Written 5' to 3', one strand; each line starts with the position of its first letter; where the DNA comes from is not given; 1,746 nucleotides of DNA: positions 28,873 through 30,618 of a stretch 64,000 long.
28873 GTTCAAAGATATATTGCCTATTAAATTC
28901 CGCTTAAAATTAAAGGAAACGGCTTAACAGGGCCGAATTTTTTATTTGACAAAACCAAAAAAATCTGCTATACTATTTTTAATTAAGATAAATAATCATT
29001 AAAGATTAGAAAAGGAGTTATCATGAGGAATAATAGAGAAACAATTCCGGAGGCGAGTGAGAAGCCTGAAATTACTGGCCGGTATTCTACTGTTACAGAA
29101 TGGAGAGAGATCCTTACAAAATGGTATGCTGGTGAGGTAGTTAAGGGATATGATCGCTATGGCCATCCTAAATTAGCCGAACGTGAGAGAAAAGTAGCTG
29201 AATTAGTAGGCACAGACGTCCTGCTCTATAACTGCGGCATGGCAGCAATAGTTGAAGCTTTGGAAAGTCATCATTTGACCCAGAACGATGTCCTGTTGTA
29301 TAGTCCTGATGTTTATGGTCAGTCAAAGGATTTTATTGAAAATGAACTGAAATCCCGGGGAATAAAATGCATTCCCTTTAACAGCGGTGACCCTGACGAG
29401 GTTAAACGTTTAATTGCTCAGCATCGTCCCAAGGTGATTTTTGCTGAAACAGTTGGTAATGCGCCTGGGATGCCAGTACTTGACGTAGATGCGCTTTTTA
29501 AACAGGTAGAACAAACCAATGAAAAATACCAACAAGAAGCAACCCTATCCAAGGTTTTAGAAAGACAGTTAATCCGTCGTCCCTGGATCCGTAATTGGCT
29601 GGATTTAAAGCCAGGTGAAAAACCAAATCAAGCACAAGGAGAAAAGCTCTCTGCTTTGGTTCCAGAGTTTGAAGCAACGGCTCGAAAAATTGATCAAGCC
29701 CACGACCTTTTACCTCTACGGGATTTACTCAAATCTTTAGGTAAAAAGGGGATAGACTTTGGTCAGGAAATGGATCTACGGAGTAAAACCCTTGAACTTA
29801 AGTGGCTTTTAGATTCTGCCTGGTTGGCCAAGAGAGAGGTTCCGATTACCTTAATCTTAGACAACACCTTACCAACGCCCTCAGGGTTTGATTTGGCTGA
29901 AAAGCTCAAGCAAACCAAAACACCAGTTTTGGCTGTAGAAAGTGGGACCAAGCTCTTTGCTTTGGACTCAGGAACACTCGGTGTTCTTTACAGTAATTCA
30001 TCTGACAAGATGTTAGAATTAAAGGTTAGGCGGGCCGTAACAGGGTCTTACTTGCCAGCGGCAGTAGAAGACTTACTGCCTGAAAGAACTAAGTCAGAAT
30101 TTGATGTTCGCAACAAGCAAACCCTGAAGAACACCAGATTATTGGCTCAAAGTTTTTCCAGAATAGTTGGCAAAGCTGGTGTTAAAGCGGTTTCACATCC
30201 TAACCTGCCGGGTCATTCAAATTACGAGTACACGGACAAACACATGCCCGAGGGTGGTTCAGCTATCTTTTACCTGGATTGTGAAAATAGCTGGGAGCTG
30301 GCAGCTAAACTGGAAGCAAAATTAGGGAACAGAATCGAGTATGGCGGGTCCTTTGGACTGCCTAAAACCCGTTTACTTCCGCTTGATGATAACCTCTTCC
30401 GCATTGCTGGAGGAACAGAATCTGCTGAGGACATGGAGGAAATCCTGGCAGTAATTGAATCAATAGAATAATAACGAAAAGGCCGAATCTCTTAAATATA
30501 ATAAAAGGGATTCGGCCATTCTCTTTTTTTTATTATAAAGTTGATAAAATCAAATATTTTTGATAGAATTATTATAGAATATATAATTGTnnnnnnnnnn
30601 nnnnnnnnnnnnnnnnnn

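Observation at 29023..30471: GC-richer, divergent PLP-dependent (Cys/Met-metabolism fold) enzyme with its own strong promoter and terminator immediately upstream of the array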

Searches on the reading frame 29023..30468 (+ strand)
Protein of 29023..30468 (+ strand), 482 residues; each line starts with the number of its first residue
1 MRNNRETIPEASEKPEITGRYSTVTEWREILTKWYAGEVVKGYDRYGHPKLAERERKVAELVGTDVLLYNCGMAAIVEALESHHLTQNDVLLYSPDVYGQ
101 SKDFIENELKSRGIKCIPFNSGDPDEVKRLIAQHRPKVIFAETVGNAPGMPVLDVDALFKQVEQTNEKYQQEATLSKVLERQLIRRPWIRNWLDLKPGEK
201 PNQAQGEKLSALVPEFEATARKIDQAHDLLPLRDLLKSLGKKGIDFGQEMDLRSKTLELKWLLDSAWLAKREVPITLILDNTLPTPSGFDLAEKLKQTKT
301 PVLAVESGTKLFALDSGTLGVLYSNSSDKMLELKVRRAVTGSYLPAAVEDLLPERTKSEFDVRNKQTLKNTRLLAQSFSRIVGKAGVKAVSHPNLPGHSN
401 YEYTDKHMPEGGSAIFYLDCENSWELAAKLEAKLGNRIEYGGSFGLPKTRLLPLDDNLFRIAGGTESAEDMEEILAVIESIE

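Call 5: search_protein_families(library=pfam, proteins=[window:29023-30468:+], max_evalue=0.01)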
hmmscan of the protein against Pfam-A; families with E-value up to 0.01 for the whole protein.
window:29023-30468:+ (482 aa): 1 family
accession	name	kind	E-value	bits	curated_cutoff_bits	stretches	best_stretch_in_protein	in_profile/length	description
PF01053.26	Cys_Met_Meta_PP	-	3.8e-23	82.1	27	2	43-165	46-166/381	Cys/Met metabolism PLP-dependent enzyme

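Call 6: search_solved_structures(query=window:29023-30468:+, max_evalue=1, show_alignments=3)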
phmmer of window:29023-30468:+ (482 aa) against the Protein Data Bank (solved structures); distinct sequences matched with E-value up to 1: 54.
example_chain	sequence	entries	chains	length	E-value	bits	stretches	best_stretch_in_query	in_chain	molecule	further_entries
5x5h_A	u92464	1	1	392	1.5e-07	33.9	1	38-177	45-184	Cystathionine beta-lyases/cystathionine gamma-synthases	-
4l0o_H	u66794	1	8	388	1.6e-07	33.8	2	43-151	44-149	Cystathionine gamma-synthase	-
8sf5_A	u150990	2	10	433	7.2e-07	31.6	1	38-159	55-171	O-acetylhomoserine/O-acetylserine sulfhydrylase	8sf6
1e5e_A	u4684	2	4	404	1.2e-06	30.9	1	42-162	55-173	METHIONINE GAMMA-LYASE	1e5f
7bqw_A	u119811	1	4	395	4.2e-06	29.1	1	42-166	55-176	L-methionine gamma-lyase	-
6lxu_A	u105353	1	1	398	4.3e-06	29.1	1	42-166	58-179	L-methionine gamma-lyase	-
7d7o_A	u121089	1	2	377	5e-06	28.9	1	42-156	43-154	Bifunctional cystathionine gamma-lyase/homocysteine desulfhydrase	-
1pff_A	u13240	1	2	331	5.2e-06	28.8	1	268-471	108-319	methionine gamma-lyase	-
5dx5_A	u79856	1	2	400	7.6e-06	28.3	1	35-168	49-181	Methionine gamma-lyase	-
1cs1_A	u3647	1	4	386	3.5e-05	26.1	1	42-157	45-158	PROTEIN (CYSTATHIONINE GAMMA-SYNTHASE)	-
3ndn_A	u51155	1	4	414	3.7e-05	26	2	381-422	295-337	O-succinylhomoserine sulfhydrylase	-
6ovg_A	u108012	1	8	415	8.3e-05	24.8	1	43-157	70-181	Cystathionine gamma-lyase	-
9qm6_A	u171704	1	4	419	8.5e-05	24.8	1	42-158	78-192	L-methionine gamma-lyase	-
4oc9_A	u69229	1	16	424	9.5e-05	24.6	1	43-158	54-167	Putative O-acetylhomoserine (Thiol)-lyase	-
1y4i_A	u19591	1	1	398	0.00015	24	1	43-158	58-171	methionine gamma-lyase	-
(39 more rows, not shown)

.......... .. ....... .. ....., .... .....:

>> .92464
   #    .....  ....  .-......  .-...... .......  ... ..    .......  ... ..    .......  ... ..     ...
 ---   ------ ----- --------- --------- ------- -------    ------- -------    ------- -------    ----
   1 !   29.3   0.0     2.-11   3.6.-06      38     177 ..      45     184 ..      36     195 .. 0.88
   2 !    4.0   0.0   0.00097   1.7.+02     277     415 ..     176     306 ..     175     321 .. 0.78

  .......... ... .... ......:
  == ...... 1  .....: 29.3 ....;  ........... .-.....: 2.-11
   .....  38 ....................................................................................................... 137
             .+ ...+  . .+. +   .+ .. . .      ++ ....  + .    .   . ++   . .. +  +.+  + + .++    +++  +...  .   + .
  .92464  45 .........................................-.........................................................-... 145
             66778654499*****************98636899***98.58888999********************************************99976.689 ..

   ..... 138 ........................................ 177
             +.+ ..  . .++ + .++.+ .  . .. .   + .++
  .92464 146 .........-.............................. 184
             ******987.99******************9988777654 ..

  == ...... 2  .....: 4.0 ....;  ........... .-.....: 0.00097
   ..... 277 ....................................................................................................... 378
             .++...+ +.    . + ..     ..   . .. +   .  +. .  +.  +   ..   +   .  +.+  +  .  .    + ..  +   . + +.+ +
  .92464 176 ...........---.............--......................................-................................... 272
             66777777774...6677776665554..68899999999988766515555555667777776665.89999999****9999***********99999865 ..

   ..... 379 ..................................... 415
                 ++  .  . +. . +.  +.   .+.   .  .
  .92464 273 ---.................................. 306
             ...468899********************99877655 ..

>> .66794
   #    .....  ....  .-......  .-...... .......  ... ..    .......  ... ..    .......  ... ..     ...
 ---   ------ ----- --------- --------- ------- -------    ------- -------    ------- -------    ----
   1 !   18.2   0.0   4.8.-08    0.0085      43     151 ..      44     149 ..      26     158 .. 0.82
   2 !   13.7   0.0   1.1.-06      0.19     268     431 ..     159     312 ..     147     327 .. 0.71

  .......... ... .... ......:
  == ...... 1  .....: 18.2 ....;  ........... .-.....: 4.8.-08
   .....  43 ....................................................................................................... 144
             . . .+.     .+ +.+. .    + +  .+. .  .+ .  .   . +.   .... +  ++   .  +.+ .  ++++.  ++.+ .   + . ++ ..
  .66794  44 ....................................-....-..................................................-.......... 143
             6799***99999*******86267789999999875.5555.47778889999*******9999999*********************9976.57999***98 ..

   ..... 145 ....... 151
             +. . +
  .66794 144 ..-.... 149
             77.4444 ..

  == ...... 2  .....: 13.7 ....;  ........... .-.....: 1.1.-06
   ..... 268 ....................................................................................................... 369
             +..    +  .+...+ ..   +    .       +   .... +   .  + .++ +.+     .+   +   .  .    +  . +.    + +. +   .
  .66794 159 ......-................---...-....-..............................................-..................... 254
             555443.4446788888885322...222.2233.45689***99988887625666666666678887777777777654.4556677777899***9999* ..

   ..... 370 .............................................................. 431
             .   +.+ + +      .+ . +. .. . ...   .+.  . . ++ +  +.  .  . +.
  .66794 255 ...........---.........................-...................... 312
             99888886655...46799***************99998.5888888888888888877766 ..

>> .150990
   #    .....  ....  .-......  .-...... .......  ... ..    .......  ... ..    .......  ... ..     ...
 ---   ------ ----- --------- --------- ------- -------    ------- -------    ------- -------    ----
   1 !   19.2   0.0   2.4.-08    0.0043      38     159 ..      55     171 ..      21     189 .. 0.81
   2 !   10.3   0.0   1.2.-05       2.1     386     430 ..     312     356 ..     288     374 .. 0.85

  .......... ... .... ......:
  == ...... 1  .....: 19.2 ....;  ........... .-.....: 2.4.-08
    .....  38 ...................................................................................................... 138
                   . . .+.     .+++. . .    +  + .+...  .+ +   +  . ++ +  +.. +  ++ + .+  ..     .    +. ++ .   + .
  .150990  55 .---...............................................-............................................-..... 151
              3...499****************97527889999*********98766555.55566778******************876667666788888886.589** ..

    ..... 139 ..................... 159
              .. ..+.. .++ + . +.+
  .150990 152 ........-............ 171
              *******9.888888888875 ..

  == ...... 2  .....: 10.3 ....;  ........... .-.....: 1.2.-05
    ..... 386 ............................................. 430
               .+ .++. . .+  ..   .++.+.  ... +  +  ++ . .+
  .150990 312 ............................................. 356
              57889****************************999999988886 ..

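Call 9: search_protein_families(library=ncbifam, proteins=[window:29023-30468:+], max_evalue=0.01)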
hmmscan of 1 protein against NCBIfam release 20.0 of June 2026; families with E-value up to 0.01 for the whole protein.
window:29023-30468:+ (482 aa): 37 families (the best 25 are shown)
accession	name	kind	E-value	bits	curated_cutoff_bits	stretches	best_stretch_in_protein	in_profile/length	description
NF005758.0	PRK07582.1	equivalog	1.2e-19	70.4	440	2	40-164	47-165/372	cystathionine gamma-lyase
NF006347.0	PRK08574.1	equivalog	2.8e-15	55.9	477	2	41-168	46-169/385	cystathionine gamma-synthase family protein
TIGR01326.1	OAH_OAS_sulfhy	subfamily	4.6e-13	48.7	495.1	1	43-160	51-166/418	O-acetylhomoserine aminocarboxypropyltransferase/cysteine synthase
NF006097.0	PRK08249.1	equivalog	7.7e-13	47.6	600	2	20-167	40-182/402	cystathionine gamma-synthase family protein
NF006004.0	PRK08134.1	equivalog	1.5e-12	47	636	2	43-159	58-172/433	O-acetylhomoserine aminocarboxypropyltransferase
NF005976.0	PRK08064.1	equivalog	1.5e-11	43.9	627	1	43-162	48-164/390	cystathionine beta-lyase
NF005871.0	PRK07811.1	equivalog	2.5e-11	42.8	513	1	42-175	52-185/389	cystathionine gamma-synthase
TIGR01328.1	met_gam_lyase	equivalog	2.6e-11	43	549.7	1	42-167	52-175/391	methionine gamma-lyase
NF006096.0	PRK08248.1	equivalog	2.6e-11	42.8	726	1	43-160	58-173/431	homocysteine synthase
TIGR01325.1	O_suc_HS_sulf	equivalog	5.2e-11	41.8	510.05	1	34-158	38-161/380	O-succinylhomoserine sulfhydrylase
NF004876.0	PRK06234.1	subfamily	6.4e-11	41.9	666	1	41-168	56-181/400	methionine gamma-lyase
NF005047.0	PRK06460.1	equivalog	7.4e-11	41.5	501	1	42-179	38-173/376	hypothetical protein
NF004609.0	PRK05939.1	equivalog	4.6e-10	39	555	1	39-166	51-175/412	cystathionine gamma-synthase family protein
NF004821.0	PRK06176.1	equivalog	2.3e-09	36.6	642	1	43-157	44-155/380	cystathionine gamma-synthase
TIGR02080.1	O_succ_thio_ly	equivalog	2.5e-09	36.4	504.55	1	43-171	45-171/382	cystathionine gamma-synthase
NF005810.0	PRK07671.1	equivalog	3e-09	36.4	594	1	43-158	44-156/377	bifunctional cystathionine gamma-lyase/homocysteine desulfhydrase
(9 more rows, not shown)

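Call 10: find_homologous_proteins(query=window:29023-30468:+, max_evalue=0.001)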
Query window:29023-30468:+ (482 aa): 51 proteins with E <= 0.001 among 8000 candidates.
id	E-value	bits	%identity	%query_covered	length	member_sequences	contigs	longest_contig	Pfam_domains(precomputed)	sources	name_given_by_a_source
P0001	0.0e+0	1084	100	100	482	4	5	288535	PF01053.27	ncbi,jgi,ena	-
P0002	1.5e-258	876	80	99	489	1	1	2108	PF01053.27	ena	-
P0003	7.8e-206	703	67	98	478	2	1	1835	PF01053.27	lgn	-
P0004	1.7e-203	695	67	94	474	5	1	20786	PF01053.27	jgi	-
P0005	1.9e-203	695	66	98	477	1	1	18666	PF01053.27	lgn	-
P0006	1.1e-183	629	67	89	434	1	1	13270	PF01053.27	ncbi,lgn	-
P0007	5.7e-179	614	60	96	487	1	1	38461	PF01053.27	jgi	-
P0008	4.6e-174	598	58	99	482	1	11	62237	PF01053.27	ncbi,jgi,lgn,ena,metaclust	metaclust:\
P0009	5.5e-166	571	56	99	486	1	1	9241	PF01053.27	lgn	-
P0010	1.5e-165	570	55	100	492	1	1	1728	PF01053.27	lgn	-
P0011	1.6e-162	560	56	99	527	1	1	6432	PF01053.27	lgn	-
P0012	1.1e-161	557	55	98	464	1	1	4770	PF01053.27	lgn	-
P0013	2.5e-158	546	54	97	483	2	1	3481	PF01053.27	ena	-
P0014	1.5e-157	543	52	99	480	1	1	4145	PF01053.27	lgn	-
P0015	7.9e-154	531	53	97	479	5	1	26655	PF01053.27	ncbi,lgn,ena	-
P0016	1.0e-152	527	53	97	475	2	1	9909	PF01053.27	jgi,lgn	-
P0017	1.2e-150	521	53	98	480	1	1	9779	PF01053.27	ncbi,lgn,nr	ncbi:PLP-dependent transferase [Patescibacteria group bacterium]|nr:PLP-dependent transferase [Pates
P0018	2.3e-149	516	53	97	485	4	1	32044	PF01053.27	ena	-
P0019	6.4e-148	512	51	97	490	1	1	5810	PF01053.27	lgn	-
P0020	5.8e-147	508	52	96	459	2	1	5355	PF01053.27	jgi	-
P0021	4.7e-145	502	50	98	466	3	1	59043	PF01053.27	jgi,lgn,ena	-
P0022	7.0e-145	502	53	91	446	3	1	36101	PF01053.27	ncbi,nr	ncbi:MAG: PLP-dependent transferase [Patescibacteria group bacterium]|nr:PLP-dependent transferase [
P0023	1.4e-144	501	51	96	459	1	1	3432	PF01053.27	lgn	-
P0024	7.4e-143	495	50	96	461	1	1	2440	PF01053.27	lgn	-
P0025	1.8e-142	494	50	97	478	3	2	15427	PF01053.27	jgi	-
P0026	1.8e-142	494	50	100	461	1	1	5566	PF01053.27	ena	-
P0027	3.2e-141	489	51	91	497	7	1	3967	PF01053.27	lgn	-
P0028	1.4e-140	487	50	97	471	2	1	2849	PF01053.27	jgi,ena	-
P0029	5.7e-139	482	47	100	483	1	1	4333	PF00155.28,PF01053.27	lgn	-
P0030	7.6e-133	462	48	99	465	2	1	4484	PF01053.27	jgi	-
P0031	2.2e-124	434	48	96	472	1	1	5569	PF01053.27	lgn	-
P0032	1.2e-103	366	40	98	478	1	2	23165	PF01053.27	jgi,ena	jgi:cystathionine beta-lyase/cystathionine gamma-synthase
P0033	8.8e-102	359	41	96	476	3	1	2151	PF01053.27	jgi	-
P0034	4.5e-101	357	42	97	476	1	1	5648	PF01053.27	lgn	-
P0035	3.3e-89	318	39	96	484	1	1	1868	PF01053.27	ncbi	-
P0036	1.0e-87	313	39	97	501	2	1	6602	PF01053.27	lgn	-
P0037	8.4e-61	224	46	40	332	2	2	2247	PF00155.28,PF01053.27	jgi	jgi:cystathionine beta-lyase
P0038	2.0e-56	210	32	94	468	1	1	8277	PF01053.27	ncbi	-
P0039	1.1e-54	204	39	43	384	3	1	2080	PF00155.28,PF01053.27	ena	-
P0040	1.5e-54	204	38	41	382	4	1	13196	PF01053.27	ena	-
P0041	6.1e-50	189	45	24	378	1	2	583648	PF01053.27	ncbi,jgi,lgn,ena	-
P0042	7.1e-46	175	37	39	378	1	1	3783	PF01053.27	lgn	-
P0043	1.0e-45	175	45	24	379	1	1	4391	PF01053.27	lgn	-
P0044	5.3e-44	169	37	40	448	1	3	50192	PF01053.27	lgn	-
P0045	1.4e-43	168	36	42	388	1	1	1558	PF01053.27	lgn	-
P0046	8.5e-38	149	41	24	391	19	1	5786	PF01053.27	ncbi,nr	ncbi:aminotransferase class I/II-fold pyridoxal phosphate-dependent enzyme [bacterium]|nr:aminotrans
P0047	9.8e-37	145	33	47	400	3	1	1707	PF01053.27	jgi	-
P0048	1.1e-33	135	35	41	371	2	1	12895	PF01053.27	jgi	jgi:O-succinylhomoserine sulfhydrylase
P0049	1.8e-33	134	38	31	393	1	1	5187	PF01053.27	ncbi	-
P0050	1.3e-29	121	30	44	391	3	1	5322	PF01053.27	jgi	-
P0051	1.5e-18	85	26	60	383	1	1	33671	PF01053.27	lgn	-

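Call 12: find_encoding_contigs(protein=P0008, flank=10000, max_places=2)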
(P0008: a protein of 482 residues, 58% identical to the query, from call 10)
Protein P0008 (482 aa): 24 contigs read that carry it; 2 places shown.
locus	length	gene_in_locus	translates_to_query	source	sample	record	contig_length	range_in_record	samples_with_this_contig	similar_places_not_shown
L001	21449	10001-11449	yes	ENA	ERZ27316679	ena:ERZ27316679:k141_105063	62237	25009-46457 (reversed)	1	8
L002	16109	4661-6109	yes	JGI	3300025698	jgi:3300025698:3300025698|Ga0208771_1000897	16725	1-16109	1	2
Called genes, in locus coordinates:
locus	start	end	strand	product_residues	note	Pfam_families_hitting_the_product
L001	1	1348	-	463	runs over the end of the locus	PF01406:tRNA-synt_1e, PF09334:tRNA-synt_1g, PF23493:CysS_C (weak)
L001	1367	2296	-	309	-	PF01544:CorA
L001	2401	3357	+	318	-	PF01565:FAD_binding_4, PF02873:MurB_C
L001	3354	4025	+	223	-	-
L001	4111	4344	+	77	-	PF01176:eIF-1a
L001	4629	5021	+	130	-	PF00416:Ribosomal_S13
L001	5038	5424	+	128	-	PF00411:Ribosomal_S11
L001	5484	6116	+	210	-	PF00163:Ribosomal_S4, PF01479:S4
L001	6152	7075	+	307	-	PF01193:RNA_pol_L, PF01000:RNA_pol_A_bac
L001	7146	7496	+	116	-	PF01196:Ribosomal_L17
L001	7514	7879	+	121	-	PF00572:Ribosomal_L13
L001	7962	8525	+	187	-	PF01327:Pep_deformylase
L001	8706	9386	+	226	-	PF00005:ABC_tran, PF13304:AAA_21 (faint)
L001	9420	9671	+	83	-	-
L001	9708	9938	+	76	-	-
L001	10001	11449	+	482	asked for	PF01053:Cys_Met_Meta_PP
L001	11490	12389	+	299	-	PF08241:Methyltransf_11 (weak), PF13649:Methyltransf_25 (faint), PF13847:Methyltransf_31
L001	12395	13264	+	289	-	PF08241:Methyltransf_11, PF13649:Methyltransf_25, PF13847:Methyltransf_31 (weak)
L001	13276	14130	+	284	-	PF13649:Methyltransf_25 (weak), PF13847:Methyltransf_31, PF08241:Methyltransf_11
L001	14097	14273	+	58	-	-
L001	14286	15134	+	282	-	-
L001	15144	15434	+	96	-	-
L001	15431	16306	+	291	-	PF13649:Methyltransf_25 (faint), PF08242:Methyltransf_12 (faint)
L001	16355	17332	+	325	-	PF01784:DUF34_NIF3 (faint)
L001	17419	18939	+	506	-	PF01875:Memo, PF01871:AMMECR1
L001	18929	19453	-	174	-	-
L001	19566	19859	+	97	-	PF00166:Cpn10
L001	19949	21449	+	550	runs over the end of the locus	PF00118:Cpn60_TCP1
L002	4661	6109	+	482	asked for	PF01053:Cys_Met_Meta_PP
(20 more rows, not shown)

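Call 13: find_encoding_contigs(protein=P0021, flank=10000, max_places=2)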
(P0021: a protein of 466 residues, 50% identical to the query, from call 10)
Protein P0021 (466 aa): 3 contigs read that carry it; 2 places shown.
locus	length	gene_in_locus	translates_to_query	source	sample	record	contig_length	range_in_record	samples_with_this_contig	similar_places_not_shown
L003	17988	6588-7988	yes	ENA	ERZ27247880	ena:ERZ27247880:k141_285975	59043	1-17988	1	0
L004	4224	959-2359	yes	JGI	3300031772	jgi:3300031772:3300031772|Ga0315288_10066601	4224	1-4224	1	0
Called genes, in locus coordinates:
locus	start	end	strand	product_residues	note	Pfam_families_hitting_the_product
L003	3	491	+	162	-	?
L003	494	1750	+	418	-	PF12704:MacB_PCD, PF02687:FtsX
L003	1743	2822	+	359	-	PF00180:Iso_dh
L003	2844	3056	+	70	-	PF00037:Fer4 (weak), PF12797:Fer4_2 (weak), PF12837:Fer4_6 (weak), PF13237:Fer4_10 (weak), PF13459:Fer4_15, PF12800:Fer4_4 (weak), PF13370:Fer4_13, PF12838:Fer4_7 (weak), +3 more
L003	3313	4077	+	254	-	PF01966:HD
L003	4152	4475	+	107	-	PF03091:CutA1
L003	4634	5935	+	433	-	PF00275:EPSP_synthase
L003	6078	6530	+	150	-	PF00383:dCMP_cyt_deam_1, PF14437:MafB19-deam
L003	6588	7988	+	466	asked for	PF01053:Cys_Met_Meta_PP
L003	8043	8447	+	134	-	PF08241:Methyltransf_11, PF13649:Methyltransf_25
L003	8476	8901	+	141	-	-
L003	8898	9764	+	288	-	PF08241:Methyltransf_11, PF13649:Methyltransf_25 (weak), PF13847:Methyltransf_31 (weak)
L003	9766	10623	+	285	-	PF13649:Methyltransf_25 (weak)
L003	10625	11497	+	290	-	PF08241:Methyltransf_11, PF13649:Methyltransf_25 (weak), PF13847:Methyltransf_31 (weak)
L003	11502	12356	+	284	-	PF01209:Ubie_methyltran (weak), PF08241:Methyltransf_11, PF13649:Methyltransf_25 (weak)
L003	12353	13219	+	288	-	PF13847:Methyltransf_31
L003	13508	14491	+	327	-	PF01326:PPDK_N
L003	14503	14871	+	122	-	-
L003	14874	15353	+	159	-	PF14584:DUF4446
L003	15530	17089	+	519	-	PF00009:GTP_EFTU, PF01926:MMR_HSR1, PF08477:Roc (weak), PF03144:GTP_EFTU_D2 (faint), PF22042:EF-G_D2, PF11987:IF-2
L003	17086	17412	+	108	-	PF02033:RBFA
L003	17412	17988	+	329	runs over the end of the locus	PF01368:DHH, PF02272:DHHA1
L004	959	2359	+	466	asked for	PF01053:Cys_Met_Meta_PP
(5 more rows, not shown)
